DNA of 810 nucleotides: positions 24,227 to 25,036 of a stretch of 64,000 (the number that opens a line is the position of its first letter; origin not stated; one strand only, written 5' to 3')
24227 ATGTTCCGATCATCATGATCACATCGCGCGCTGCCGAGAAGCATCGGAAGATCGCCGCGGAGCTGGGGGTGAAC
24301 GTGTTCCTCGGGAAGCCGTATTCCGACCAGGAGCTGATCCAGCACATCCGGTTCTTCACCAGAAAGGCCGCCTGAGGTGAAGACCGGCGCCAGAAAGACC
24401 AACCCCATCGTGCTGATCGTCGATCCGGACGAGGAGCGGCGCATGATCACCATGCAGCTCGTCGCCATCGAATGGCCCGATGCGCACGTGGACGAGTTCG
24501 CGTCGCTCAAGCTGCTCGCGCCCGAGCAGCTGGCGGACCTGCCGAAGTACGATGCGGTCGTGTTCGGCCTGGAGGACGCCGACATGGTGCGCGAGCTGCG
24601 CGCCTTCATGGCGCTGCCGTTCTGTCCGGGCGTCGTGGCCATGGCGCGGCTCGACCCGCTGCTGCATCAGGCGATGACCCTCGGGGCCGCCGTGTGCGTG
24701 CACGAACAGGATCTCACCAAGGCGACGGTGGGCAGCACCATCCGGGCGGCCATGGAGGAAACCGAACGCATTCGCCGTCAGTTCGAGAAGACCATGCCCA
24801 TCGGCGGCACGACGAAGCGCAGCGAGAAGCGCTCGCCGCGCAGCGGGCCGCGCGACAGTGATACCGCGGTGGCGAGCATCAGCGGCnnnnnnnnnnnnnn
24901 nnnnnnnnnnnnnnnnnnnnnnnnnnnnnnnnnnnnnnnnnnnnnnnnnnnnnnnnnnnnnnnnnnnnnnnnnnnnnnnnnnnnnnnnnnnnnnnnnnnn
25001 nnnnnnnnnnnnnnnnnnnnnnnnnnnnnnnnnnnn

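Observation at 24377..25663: Pseudo-receiver/Hanks Ser-Thr kinase fusion directly following chpA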

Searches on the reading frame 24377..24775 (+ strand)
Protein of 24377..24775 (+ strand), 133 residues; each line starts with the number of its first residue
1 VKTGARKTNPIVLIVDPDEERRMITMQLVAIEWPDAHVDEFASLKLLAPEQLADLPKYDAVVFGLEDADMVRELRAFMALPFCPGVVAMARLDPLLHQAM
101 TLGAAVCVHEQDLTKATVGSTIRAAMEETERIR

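Call 34: search_solved_structures(query=A2, max_evalue=10, show_alignments=2)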
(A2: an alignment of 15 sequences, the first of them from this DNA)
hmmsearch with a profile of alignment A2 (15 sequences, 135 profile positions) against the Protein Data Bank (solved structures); distinct sequences matched with E-value up to 10: 31.
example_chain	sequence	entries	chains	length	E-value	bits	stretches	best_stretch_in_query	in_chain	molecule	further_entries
5hev_A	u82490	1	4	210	0.0029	20.9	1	11-129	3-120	Response regulator protein VraR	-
3kto_A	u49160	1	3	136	0.012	18.9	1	8-127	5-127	Response regulator receiver protein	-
6m8o_A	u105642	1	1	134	0.014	18.7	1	37-125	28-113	DNA-binding response regulator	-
3jte_A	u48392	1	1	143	0.024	17.9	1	37-131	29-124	Response regulator receiver protein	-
3m6m_D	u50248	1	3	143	0.038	17.3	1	6-119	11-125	Sensory/regulatory protein rpfC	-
4yn8_A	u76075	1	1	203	0.13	15.6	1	41-114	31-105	Response regulator ChrA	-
6swl_A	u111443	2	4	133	0.21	14.8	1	56-133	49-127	Two-component response regulator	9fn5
1qkk_A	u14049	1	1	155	0.36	14.1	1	8-128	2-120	C4-DICARBOXYLATE TRANSPORT TRANSCRIPTIONAL REGULATORY PROTEIN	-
1l5y_A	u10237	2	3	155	0.37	14.1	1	8-130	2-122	C4-DICARBOXYLATE TRANSPORT TRANSCRIPTIONAL REGULATORY PROTEIN DCTD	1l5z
8svz_A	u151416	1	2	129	0.37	14.1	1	59-112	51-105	Two-component response regulator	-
1zy2_A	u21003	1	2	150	0.46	13.8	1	10-132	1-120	transcriptional regulator NtrC1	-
5t3y_A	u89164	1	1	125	0.56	13.5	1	12-107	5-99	Two-component system response regulator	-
3m4u_A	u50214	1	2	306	0.61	13.4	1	9-70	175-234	Tyrosine specific protein phosphatase, putative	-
1p6q_A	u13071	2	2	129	0.63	13.3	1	66-126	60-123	CheY2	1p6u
23wi_c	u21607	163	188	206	0.64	13.3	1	68-129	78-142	Small ribosomal subunit protein uS3 | 30S RIBOSOMAL PROTEIN S3 | 30S ribosomal subunit protein S3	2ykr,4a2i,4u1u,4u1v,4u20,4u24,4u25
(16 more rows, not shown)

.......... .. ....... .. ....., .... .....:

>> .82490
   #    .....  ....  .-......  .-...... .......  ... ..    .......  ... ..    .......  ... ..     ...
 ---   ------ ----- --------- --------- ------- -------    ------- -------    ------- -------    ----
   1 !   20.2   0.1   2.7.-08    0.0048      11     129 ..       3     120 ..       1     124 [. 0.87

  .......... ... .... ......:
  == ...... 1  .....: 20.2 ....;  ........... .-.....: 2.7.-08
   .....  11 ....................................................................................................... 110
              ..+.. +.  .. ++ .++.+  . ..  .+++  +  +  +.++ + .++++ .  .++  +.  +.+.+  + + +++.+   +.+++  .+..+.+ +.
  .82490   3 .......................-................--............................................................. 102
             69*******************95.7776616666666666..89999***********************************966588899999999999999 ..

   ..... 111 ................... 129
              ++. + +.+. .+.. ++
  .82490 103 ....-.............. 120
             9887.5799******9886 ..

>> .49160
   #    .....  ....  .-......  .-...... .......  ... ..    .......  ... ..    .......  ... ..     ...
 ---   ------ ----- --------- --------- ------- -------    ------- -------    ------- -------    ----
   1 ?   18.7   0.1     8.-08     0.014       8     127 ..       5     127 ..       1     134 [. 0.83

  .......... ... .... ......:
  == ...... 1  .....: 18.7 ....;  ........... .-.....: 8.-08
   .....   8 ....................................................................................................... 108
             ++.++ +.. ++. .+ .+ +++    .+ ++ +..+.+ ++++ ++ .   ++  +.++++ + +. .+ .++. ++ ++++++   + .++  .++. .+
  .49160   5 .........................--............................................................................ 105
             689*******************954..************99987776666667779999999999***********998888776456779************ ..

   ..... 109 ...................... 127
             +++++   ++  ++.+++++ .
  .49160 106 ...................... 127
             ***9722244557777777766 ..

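Call 43: predict_structure(alignment_id=A2)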
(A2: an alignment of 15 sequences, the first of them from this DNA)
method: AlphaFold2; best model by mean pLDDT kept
length: 133 residues; sequences in the alignment: 15
mean_pLDDT: 92.2   pTM: 0.87
mean pLDDT of the five models: 92.2, 91.8, 91.8, 91.1, 90.7
residues with pLDDT >= 90: 111; 70-90: 15; 50-70: 4; < 50: 3
segments of 3 or more residues with pLDDT < 50: 1-3
pLDDT, mean of each block of 10 residues (from residue 1): 62 97 97 96 90 92 96 94 94 96 96 95 96 89
secondary structure, 60 per line:
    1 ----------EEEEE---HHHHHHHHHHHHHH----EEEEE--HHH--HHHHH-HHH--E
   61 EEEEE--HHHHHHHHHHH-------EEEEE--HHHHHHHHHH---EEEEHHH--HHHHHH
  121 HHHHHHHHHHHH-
elements in order: E11-15 H19-32 E37-41 H49-53 E60-65 H68-78 E86-90 H93-102 E106-109 H115-132

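Call 46: fold_search(model_id=the predicted structure, library=pdb)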
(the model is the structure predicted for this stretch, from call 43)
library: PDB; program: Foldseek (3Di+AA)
matches with E <= 10: 1676; with E <= 0.001: 123
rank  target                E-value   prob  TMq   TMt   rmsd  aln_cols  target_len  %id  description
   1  6oaq_B                5.1e-06  1.00  0.73  0.35   3.4       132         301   20  Crystal structure of a dual sensor histidine kinase in BeF3- bound state (released 2019-09-18)
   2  6oap_B                8.9e-06  1.00  0.69  0.32   3.6       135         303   18  Crystal structure of a dual sensor histidine kinase in the green-light absorbing Pg state (released 2019-09-18)
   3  6ob8_B                1.2e-05  1.00  0.72  0.34   3.5       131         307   20  Crystal structure of a dual sensor histidine kinase in green light illuminated state (released 2019-09-18)
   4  1zh2_A                2.2e-05  1.00  0.67  0.74   3.3       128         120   19  Crystal Structure Of The Calcium-Bound Receiver Domain Of Kdp Potassium Transport System Response Regulator KdpE (released 2005-12-13)
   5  4l85_C                2.3e-05  1.00  0.66  0.73   3.1       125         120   19  Crystal structure of receiver domain of KdpE D52A mutant from E. coli (released 2014-02-19)
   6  6oaq_A                2.8e-05  1.00  0.71  0.34   3.8       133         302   21  Crystal structure of a dual sensor histidine kinase in BeF3- bound state (released 2019-09-18)
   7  4l85_A                2.8e-05  1.00  0.61  0.69   3.6       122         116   20  Crystal structure of receiver domain of KdpE D52A mutant from E. coli (released 2014-02-19)
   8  6ob8_A                3.4e-05  1.00  0.67  0.32   4.0       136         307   19  Crystal structure of a dual sensor histidine kinase in green light illuminated state (released 2019-09-18)
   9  6zxb_A                4.3e-05  1.00  0.66  0.33   3.5       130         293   13  Diguanylate cyclase DgcR (I-site mutant) in native state (released 2021-03-31)
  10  1w25_A                5.6e-05  1.00  0.68  0.22   3.6       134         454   16  Response regulator PleD in complex with c-diGMP (released 2004-11-18)
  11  1cye_MODEL_1_A        5.9e-05  1.00  0.69  0.71   3.3       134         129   21  THREE DIMENSIONAL STRUCTURE OF CHEMOTACTIC CHE Y PROTEIN IN AQUEOUS SOLUTION BY NUCLEAR MAGNETIC RESONANCE MET (released 1995-02-07)
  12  3crn_A                6.3e-05  1.00  0.66  0.68   3.8       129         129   19  Crystal structure of response regulator receiver domain protein (CheY-like) from Methanospirillum hungatei JF-1 (released 2008-04-22)
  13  6oec_A                6.7e-05  1.00  0.71  0.61   3.1       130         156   13  Yeast Spc42 Trimeric Coiled-Coil Amino Acids 181-211 fused to PDB: 3H5I (released 2019-04-24)
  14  3to5                  7.7e-05  1.00  0.63  0.67   3.7       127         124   20  High resolution structure of CheY3 from Vibrio cholerae (released 2012-09-12)
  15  1a04_A                8.2e-05  1.00  0.65  0.44   3.2       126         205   18  THE STRUCTURE OF THE NITRATE/NITRITE RESPONSE REGULATOR PROTEIN NARL IN THE MONOCLINIC C2 CRYSTAL FORM (released 1998-03-18)
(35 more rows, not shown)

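Call 47: find_related_loci(query=A2, collection=metagenome_contigs, flank=10000)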
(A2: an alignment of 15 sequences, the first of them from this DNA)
Query A2 (133 aa) in metagenome_contigs; peptide patterns used: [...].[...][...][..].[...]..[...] (x = any residue, [..] = any of these).
23 stretches matched a pattern; 15 encode a relative of the query (tblastn E <= 1e-3); 15 distinct loci.
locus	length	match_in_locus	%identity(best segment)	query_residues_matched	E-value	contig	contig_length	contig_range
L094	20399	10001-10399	98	1-133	2e-85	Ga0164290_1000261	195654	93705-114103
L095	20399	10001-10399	92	1-133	6e-80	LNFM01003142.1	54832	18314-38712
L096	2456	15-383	36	9-132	2e-15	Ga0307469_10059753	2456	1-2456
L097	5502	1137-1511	39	6-128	5e-15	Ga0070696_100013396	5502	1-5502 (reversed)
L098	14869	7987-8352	31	9-128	7e-14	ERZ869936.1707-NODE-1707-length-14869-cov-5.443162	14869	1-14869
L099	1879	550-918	34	9-132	2e-13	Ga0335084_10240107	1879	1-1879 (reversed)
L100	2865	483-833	36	9-128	4e-13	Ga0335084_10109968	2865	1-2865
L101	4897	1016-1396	38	5-128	6e-13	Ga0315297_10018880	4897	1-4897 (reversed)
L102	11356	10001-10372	29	6-127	5e-11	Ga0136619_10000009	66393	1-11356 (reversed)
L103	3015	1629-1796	44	10-65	1e-8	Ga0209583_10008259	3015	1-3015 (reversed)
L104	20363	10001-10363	30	10-128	5e-8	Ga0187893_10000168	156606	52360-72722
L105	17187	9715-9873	36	12-64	4e-7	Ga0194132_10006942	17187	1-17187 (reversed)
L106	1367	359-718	32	10-127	2e-5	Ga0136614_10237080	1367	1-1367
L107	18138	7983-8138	36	10-63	1e-4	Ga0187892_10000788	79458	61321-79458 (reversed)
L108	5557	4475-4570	47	10-41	1e-4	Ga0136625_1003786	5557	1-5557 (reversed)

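Call 55: search_protein_families(library=pfam, proteins=[L107:6357-7829:+, L107:4972-6348:+, L107:9316-14172:-, L107:7980-9287:+], max_evalue=0.001)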
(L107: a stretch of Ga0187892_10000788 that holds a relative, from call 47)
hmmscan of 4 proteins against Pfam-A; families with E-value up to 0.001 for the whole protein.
L107:6357-7829:+ (490 aa): 1 family
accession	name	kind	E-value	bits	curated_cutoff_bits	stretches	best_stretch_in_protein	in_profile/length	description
PF07690.21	MFS_1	-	4.8e-26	91.9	33.4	1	30-351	2-291/347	Major Facilitator Superfamily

L107:4972-6348:+ (458 aa): 3 families
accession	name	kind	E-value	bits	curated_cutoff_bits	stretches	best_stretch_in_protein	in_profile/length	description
PF02518.31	HATPase_c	-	7.9e-22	78.2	26.4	1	351-451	3-104/111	Histidine kinase-, DNA gyrase B-, and HSP90-like ATPase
PF00512.31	HisKA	-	4.2e-11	43.2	26.9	1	240-304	3-66/66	His Kinase A (phospho-acceptor) domain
PF00672.30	HAMP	-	1.7e-07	31.9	25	1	182-233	2-52/53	HAMP domain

L107:9316-14172:- (1618 aa): 4 families
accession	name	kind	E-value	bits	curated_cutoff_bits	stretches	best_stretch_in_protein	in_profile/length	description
PF01627.28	Hpt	-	2.1e-30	105.2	24.6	3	552-636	1-74/84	Hpt domain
PF00072.30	Response_reg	-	3.6e-27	95.1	30.2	1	1498-1609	1-110/111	Response regulator receiver domain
PF02518.31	HATPase_c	-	6.9e-15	55.9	26.4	1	1202-1338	5-110/111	Histidine kinase-, DNA gyrase B-, and HSP90-like ATPase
PF01584.24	CheW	-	4.8e-12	46.1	23.5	1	1344-1475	2-137/138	CheW-like domain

L107:7980-9287:+ (435 aa): 8 families
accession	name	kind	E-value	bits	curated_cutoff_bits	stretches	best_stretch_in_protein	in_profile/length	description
PF00069.31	Pkinase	-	1.8e-45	155.8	31.7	1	172-421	1-256/263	Protein kinase domain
PF07714.23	PK_Tyr_Ser-Thr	-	5.1e-25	88.7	23.1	1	175-377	4-209/258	Protein tyrosine and serine/threonine kinase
PF03109.22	ABC1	-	7.5e-08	32.2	22.9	1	244-328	142-226/244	ABC1 atypical kinase-like domain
PF00072.30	Response_reg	-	1.3e-06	29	30.2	1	5-116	2-110/111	Response regulator receiver domain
PF01636.29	APH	-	3.7e-06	27.3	23.2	1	258-315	136-196/239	Phosphotransferase enzyme family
PF01163.29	RIO1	-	1.7e-05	25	22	1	246-325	82-160/187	RIO domain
PF19974.5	TCAD9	-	6.6e-05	22.7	40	1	265-313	280-321/429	Ternary complex associated domain 9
PF17667.7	Pkinase_fungal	-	0.00018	20.8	24.1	1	268-358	285-378/387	Fungal protein kinase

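Call 76: search_protein_representatives(alignment_id=A2)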
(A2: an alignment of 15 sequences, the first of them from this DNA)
Query: 15 sequences, 135 profile positions. Proteins with E-value up to 0.001 (for the whole library): 592; up to 1e-10: 70; up to 1e-30: 4. The best 150 are listed.
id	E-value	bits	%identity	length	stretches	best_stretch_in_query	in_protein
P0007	6.9e-45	168.6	-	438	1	4-134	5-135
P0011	2.2e-44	167.0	-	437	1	2-135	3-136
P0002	2.7e-44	166.7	-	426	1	1-134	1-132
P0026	1.1e-37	145.3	-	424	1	2-135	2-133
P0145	1.2e-27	112.8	-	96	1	3-102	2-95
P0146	2.2e-26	108.8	-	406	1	9-134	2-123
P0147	3.1e-26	108.3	-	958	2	4-132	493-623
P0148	9.5e-24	100.2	-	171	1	7-101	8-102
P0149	8.6e-23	97.1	-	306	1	9-133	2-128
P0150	1.3e-21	93.3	-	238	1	4-131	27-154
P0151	1.9e-21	92.8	-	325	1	10-134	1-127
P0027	3.1e-21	92.1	-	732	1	5-133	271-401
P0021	4.0e-21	91.7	-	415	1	10-131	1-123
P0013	1.7e-20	89.7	-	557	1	12-133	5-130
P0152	2.0e-20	89.4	-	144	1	4-100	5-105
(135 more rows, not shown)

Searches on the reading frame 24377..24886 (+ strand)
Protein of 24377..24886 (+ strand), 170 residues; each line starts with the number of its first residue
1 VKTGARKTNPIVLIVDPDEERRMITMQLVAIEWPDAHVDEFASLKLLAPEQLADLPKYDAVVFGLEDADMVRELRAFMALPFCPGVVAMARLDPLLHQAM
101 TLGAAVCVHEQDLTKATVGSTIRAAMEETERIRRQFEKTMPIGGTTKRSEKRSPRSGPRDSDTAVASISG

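Call 6: search_protein_families(library=pfam, proteins=[window:24377-24886:+], max_evalue=10)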
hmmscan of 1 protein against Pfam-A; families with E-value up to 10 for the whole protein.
seq(170 aa): 0 families
